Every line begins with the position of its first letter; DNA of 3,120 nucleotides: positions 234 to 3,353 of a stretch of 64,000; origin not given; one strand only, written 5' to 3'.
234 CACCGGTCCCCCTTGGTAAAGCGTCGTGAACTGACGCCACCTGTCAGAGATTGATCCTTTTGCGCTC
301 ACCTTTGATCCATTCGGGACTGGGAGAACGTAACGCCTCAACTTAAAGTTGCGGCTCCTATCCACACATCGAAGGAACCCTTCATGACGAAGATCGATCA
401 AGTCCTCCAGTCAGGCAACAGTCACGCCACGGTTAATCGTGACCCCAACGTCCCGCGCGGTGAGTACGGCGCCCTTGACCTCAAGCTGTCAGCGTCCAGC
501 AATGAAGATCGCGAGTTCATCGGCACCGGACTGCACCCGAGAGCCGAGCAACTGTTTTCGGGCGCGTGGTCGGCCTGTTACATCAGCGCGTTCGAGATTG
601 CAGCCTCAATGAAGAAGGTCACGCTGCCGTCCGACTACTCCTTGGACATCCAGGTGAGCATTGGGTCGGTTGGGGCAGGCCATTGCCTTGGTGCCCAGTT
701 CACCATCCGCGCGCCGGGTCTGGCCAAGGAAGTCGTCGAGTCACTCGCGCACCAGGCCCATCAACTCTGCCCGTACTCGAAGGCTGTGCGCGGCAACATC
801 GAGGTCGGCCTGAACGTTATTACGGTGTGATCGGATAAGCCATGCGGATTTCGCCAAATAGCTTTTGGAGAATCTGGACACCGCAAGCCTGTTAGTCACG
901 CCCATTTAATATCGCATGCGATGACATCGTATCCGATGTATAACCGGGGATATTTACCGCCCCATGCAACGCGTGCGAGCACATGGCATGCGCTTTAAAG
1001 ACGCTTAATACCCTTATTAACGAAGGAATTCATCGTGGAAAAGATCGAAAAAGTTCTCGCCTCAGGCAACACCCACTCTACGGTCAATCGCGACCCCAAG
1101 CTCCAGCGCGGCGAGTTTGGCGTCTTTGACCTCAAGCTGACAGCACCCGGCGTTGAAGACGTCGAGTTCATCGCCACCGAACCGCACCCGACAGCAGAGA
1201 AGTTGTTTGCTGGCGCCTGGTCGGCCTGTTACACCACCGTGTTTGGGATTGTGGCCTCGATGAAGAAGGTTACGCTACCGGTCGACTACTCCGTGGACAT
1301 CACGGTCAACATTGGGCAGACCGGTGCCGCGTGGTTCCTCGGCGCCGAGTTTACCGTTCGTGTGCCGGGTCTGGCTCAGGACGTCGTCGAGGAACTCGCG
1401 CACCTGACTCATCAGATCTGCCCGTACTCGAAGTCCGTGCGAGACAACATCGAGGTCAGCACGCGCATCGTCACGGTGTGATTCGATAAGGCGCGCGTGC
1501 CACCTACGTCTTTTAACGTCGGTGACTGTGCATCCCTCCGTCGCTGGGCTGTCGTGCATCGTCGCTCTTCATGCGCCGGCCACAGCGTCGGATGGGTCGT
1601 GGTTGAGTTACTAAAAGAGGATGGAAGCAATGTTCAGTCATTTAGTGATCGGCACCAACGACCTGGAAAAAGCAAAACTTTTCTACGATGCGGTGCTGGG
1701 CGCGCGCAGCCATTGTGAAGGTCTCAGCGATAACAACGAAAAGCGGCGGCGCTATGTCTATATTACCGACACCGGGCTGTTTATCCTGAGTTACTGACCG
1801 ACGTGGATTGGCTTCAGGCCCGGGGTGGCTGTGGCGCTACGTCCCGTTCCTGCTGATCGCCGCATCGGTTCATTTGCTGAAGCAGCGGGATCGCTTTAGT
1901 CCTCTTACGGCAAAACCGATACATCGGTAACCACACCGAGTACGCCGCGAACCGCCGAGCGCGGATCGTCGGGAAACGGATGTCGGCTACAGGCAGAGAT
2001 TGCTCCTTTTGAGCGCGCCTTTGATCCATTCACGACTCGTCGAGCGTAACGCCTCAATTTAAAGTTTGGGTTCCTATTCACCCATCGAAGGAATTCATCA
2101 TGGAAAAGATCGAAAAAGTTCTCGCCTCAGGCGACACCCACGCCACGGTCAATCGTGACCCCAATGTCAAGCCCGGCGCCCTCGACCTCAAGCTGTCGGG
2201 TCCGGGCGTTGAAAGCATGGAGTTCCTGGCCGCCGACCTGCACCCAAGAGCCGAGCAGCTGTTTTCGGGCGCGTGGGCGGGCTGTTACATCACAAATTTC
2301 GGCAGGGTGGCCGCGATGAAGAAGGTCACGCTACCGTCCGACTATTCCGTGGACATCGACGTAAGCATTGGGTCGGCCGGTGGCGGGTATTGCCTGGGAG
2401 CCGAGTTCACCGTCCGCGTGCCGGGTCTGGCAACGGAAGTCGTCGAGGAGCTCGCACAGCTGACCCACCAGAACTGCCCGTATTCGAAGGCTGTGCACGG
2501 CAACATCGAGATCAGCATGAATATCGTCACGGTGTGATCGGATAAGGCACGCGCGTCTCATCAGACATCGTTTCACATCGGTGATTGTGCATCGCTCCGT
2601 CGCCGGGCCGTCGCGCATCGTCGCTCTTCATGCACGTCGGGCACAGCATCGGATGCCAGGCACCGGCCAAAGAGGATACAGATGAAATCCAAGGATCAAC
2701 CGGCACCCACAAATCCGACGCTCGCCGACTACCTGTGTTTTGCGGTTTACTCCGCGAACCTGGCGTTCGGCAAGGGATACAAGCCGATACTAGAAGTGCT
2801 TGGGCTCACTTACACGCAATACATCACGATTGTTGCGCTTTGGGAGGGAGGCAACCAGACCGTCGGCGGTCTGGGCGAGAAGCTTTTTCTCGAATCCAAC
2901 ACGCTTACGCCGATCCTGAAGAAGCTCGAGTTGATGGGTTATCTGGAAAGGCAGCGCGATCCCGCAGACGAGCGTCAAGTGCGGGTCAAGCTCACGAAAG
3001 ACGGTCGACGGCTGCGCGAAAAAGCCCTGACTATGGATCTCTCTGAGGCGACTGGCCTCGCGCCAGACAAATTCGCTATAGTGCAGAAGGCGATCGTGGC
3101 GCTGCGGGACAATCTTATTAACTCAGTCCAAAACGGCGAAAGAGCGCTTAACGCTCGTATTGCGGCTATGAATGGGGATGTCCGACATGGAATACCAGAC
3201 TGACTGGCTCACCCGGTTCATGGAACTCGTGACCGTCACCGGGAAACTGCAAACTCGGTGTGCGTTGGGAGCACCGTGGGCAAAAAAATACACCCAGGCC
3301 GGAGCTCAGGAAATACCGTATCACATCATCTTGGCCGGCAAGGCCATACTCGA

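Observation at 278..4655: Triplicated 106-nt upstream cassette with 21-bp-spaced TTGATCC direct repeats links two ohr paralogs and an ahpD-like/RND operon to one unidentified input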

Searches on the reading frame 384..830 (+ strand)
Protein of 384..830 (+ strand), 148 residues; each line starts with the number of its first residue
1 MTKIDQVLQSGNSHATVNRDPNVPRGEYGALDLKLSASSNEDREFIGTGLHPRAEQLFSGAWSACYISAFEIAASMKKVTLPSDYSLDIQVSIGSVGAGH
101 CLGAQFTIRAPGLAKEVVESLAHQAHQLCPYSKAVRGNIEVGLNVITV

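Call 15: search_protein_families(library=pfam, proteins=[window:384-830:+])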
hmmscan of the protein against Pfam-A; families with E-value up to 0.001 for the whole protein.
window:384-830:+ (148 aa): 1 family
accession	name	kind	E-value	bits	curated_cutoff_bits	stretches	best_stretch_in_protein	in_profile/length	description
PF02566.24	OsmC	-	1.1e-10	42.2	27.5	1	47-143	1-99/100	OsmC-like protein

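Call 31: search_protein_families(library=ncbifam, proteins=[window:384-830:+], max_evalue=0.01)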
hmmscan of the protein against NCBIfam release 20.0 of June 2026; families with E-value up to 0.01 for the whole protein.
window:384-830:+ (148 aa): 4 families
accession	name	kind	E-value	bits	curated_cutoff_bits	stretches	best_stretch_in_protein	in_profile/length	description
TIGR03561.1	organ_hyd_perox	subfamily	1.5e-26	93.3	88.85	1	27-145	19-134/134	Ohr family peroxiredoxin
NF052637.1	HydprxOhrVib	equivalog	9.7e-17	61.5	240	1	14-145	10-135/140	organic hydroperoxide reductase Ohr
TIGR03562.1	osmo_induc_OsmC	subfamily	3.4e-05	23.9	85.8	1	54-140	45-134/137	OsmC family peroxiredoxin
TIGR03563.1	perox_SACOL1771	subfamily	0.0004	20.3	166.15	0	45-142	34-137/138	SACOL1771 family peroxiredoxin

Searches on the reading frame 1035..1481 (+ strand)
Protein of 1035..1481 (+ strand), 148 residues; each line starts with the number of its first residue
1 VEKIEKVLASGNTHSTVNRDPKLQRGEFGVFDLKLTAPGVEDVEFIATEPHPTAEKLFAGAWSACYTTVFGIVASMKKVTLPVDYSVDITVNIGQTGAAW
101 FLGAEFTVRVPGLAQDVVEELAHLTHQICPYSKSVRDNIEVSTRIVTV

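Call 31: search_protein_families(library=ncbifam, proteins=[window:1035-1481:+], max_evalue=0.01)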
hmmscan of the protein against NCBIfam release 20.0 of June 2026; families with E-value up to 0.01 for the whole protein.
window:1035-1481:+ (148 aa): 3 families
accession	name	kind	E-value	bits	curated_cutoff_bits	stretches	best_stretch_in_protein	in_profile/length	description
TIGR03561.1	organ_hyd_perox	subfamily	4.3e-23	82.1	88.85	1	29-143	21-132/134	Ohr family peroxiredoxin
NF052637.1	HydprxOhrVib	equivalog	1e-13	51.7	240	1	50-143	41-133/140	organic hydroperoxide reductase Ohr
TIGR03562.1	osmo_induc_OsmC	subfamily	1.8e-05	24.8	85.8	1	50-139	41-133/137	OsmC family peroxiredoxin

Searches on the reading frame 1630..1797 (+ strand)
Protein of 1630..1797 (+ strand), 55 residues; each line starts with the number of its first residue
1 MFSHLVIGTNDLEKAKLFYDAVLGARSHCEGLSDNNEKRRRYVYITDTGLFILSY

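Call 15: search_protein_families(library=pfam, proteins=[window:1630-1797:+])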
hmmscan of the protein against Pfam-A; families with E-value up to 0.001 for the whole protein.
window:1630-1797:+ (55 aa): 1 family
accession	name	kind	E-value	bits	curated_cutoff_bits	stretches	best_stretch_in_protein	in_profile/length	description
PF22677.2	Ble-like_N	-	0.00074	19.7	24.5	0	4-24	4-24/41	Bleomycin resistance protein-like N-terminal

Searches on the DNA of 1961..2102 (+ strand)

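Call 17: search_dna_similar(query=window:1961-2102:+, collection=plasmids, mode=distant, max_rows=40, max_evalue=0.01)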
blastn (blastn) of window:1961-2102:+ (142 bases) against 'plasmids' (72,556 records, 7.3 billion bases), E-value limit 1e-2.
Records with a match: 1; places in all: 1; records where one place covers at least 80% of the query: 0.
Best place of each record, by identity: 80-90% 1.
By first word of the organism name: Paraburkholderia 1.
By predicted mobility (MOB-suite, as given by PLSDB): mobilizable 1.
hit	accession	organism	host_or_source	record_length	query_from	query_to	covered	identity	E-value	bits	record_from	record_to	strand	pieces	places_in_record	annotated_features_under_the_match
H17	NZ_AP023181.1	Paraburkholderia sp. PGU19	Physopelta gutta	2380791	38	142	74%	80.2%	7e-17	94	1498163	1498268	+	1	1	none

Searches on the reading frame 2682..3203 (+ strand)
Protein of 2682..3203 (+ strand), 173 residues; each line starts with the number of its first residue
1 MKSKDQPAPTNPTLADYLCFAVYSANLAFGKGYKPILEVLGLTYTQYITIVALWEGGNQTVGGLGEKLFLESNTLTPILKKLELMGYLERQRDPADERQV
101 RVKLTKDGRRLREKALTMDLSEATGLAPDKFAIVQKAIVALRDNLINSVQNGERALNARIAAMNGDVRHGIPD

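Call 15: search_protein_families(library=pfam, proteins=[window:2682-3203:+])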
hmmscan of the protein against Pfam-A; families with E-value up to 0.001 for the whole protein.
window:2682-3203:+ (173 aa): 4 families
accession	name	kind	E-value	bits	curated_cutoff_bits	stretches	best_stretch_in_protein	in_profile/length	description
PF22381.2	Staph_reg_Sar_Rot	-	2.6e-18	66.3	27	1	33-111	3-81/85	Transcriptional regulator SarA/Rot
PF01047.28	MarR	-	8.5e-14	51.6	24.6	1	42-100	1-59/59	MarR family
PF12802.13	MarR_2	-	8.2e-09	35.9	27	1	40-99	1-61/61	MarR family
PF13463.12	HTH_27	-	1.9e-07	31.7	22.2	1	63-108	23-68/68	Winged helix DNA-binding domain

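Call 31: search_protein_families(library=ncbifam, proteins=[window:2682-3203:+], max_evalue=0.01)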
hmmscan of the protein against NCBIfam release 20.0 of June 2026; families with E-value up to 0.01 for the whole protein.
window:2682-3203:+ (173 aa): 13 families
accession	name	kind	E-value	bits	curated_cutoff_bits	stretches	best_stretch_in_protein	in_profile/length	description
NF052638.1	TransRegOhrRVib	equivalog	1.7e-31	108.8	200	1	14-118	7-111/141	transcriptional regulator OhrR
TIGR02337.1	HpaR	equivalog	1.4e-09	37.9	121.2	1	31-115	15-99/130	homoprotocatechuate degradation operon regulator HpaR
NF041230.1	BagL_FevM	exception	3.3e-08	33.7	230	1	40-113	36-109/145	MarR family transcriptional regulator BagL/FevM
NF050133.1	TransRegFabT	equivalog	1.1e-07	32.2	200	1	49-143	34-132/138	fatty acid biosynthesis transcriptional regulator FabT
NF053777.1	Saro0803TransReg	equivalog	4e-07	29.8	200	1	13-117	6-110/140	Saro_0803 family transcriptional regulator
NF045593.1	bilirub_TF_BilQ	equivalog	1.6e-06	27.9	125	1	36-115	22-101/135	bilirubin utilization transcriptional regulator BilQ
NF008565.1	PRK11512.1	equivalog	3.9e-06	27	240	1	37-115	33-111/144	multiple antibiotic resistance transcriptional regulator MarR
NF047395.1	TransRegLtdR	equivalog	4.9e-06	26.4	250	1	70-114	78-121/166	transcriptional regulator LdtR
TIGR01889.1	Staph_reg_Sar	paralog_domain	1.3e-05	25.4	62.6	1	67-113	52-98/109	staphylococcal accessory regulator family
NF052438.1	TransRegRv0880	equivalog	4.8e-05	23.2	220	1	43-114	33-104/143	Rv0880 family HTH-type transcriptional regulator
TIGR04472.1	reg_rSAM_mob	hypoth_equivalog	0.00013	22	240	1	50-114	37-101/141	radical SAM mobile pair system MarR family transcriptional regulator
NF002926.0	PRK03573.1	equivalog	0.0038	17.2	120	1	37-113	24-101/144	transcriptional regulator SlyA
NF038251.1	AdcR_fam_Zn_TF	equivalog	0.008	16.4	175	0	41-110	33-101/143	zinc-dependent MarR family transcriptional regulator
